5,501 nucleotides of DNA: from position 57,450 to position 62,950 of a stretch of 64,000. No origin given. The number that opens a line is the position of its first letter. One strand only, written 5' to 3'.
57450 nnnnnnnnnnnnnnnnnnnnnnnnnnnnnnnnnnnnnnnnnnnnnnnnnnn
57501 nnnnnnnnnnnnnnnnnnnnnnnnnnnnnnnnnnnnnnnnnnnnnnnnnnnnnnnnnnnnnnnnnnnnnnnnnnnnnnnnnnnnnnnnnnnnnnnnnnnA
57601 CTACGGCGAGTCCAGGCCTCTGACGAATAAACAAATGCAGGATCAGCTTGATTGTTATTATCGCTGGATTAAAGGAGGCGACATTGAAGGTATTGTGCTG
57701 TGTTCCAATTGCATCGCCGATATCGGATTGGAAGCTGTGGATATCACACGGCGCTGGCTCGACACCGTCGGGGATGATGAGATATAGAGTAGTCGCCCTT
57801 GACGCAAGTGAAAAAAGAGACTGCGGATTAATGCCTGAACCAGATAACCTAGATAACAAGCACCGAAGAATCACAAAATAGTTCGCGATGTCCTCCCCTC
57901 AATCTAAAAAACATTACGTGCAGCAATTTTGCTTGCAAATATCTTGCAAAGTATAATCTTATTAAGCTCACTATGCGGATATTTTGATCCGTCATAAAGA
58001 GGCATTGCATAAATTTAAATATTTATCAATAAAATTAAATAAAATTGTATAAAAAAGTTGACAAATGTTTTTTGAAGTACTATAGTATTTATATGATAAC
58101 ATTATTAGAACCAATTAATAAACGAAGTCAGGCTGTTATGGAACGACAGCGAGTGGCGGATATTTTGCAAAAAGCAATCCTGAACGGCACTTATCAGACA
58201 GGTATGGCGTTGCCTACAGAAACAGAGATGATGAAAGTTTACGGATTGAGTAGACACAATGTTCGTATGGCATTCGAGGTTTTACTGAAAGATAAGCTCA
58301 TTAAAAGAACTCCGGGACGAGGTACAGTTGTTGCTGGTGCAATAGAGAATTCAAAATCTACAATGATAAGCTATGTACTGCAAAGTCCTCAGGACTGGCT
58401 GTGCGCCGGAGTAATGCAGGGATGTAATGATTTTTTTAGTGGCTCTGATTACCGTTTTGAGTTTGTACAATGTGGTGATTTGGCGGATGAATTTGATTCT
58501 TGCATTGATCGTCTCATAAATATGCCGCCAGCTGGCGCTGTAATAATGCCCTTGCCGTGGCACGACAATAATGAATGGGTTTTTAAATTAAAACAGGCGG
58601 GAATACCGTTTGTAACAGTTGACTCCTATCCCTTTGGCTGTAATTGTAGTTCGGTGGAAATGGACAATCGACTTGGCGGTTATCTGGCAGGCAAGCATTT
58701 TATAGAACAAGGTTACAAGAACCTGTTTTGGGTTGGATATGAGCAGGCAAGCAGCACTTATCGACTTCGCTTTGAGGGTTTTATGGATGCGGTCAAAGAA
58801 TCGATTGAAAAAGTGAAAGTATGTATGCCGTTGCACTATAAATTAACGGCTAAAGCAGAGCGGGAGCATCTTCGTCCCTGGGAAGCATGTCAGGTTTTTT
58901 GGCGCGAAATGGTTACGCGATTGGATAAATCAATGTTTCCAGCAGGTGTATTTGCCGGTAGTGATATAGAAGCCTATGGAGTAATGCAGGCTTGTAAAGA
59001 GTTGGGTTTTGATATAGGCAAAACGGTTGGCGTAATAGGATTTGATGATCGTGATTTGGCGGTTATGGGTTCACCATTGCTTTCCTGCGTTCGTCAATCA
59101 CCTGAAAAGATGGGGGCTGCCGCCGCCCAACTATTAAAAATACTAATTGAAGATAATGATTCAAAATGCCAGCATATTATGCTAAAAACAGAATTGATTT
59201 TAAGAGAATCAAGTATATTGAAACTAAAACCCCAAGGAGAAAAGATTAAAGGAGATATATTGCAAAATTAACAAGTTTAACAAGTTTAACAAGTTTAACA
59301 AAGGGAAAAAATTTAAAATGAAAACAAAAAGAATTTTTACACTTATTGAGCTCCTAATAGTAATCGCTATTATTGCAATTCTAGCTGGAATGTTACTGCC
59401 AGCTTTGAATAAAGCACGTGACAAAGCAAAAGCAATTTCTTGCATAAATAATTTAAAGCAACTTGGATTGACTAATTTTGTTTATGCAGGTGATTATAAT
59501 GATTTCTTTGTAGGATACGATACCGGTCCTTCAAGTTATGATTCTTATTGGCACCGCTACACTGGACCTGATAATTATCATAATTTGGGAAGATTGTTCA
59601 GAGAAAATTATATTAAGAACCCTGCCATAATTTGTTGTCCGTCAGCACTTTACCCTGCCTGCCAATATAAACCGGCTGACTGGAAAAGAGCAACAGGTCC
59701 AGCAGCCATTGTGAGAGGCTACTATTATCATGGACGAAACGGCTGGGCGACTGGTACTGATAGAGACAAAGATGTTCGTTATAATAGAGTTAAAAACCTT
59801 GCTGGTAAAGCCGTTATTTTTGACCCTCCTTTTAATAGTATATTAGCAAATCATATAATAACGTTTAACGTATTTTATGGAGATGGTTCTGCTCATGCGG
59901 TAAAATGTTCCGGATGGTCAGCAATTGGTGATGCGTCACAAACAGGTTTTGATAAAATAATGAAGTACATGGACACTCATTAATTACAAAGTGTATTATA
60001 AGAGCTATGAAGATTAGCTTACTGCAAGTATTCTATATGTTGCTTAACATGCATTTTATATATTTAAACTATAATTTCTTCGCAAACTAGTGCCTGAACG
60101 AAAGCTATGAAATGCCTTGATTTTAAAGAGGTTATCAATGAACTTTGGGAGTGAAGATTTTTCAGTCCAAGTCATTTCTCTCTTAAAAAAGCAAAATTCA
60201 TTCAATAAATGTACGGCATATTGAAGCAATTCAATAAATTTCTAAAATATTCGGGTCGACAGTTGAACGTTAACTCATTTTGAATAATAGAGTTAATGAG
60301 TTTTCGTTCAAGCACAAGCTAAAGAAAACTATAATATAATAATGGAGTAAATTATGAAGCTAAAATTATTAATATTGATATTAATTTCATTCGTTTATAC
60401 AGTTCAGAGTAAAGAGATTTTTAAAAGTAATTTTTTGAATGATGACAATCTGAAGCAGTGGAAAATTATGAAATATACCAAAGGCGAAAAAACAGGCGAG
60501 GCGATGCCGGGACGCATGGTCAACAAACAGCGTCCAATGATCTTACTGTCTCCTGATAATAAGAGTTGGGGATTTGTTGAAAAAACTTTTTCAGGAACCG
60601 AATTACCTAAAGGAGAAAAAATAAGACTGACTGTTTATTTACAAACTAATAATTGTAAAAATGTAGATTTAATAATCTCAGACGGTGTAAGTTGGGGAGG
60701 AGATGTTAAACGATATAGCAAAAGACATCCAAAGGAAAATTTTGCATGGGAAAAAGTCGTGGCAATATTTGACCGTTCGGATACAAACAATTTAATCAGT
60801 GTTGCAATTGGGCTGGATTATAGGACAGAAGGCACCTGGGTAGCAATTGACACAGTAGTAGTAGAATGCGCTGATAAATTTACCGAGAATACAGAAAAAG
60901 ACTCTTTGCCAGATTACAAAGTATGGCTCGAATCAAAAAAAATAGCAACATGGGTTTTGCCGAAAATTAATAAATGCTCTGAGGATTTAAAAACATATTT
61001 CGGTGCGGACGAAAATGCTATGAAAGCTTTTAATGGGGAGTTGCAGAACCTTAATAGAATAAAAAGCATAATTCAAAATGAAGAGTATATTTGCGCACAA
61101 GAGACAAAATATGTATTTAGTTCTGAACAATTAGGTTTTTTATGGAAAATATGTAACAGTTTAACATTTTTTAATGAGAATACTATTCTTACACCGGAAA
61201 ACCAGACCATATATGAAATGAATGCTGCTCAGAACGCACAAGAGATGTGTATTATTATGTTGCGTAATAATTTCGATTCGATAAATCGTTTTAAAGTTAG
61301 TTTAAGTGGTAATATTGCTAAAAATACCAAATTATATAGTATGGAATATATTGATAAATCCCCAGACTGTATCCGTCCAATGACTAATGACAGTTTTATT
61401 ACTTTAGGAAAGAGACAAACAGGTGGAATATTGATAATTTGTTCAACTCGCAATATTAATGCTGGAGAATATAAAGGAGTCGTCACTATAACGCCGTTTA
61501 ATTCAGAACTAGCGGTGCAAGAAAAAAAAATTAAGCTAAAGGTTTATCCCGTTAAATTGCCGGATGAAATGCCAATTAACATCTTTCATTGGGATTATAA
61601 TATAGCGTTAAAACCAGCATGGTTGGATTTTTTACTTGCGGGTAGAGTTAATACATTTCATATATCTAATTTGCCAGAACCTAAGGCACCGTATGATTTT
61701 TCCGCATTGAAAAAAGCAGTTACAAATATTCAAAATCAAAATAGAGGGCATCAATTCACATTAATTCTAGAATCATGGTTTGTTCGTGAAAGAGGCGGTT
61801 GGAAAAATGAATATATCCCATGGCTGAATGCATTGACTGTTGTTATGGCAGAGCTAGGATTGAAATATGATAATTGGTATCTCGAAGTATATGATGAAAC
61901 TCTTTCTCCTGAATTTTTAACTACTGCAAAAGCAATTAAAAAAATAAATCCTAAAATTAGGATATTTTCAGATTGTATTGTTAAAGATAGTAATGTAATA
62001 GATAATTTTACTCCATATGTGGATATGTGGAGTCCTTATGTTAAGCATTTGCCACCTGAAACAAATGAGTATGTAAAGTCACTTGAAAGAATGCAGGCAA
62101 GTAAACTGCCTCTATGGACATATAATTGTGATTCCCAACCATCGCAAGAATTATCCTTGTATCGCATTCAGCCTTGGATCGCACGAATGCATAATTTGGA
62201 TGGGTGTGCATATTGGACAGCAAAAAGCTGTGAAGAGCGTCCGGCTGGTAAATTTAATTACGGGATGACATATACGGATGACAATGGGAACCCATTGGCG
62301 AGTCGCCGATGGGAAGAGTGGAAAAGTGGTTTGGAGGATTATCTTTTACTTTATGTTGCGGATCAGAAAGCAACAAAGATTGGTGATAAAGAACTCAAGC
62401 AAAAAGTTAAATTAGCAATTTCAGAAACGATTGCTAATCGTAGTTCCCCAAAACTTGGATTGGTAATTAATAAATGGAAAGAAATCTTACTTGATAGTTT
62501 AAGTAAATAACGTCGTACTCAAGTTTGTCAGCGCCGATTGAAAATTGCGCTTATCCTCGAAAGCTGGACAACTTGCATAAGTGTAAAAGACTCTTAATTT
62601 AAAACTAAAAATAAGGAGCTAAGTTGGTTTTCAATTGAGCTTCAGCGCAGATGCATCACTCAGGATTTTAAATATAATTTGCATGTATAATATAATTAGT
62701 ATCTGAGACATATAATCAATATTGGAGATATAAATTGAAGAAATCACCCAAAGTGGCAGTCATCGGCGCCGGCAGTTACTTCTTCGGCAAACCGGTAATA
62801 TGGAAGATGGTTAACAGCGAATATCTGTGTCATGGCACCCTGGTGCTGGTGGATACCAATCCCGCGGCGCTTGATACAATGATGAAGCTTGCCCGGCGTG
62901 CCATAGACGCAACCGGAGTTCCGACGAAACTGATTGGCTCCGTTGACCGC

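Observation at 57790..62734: Locus C sits on an AT-rich ~5-kb island, so the pseudopilin module looks horizontally mobile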

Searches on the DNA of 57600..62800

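Call 79: search_rna_families(source=window, start=57600, end=62800, threshold=evalue, max_evalue=0.1)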
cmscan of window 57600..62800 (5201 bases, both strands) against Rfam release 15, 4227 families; matches with E-value up to 0.1: 0.
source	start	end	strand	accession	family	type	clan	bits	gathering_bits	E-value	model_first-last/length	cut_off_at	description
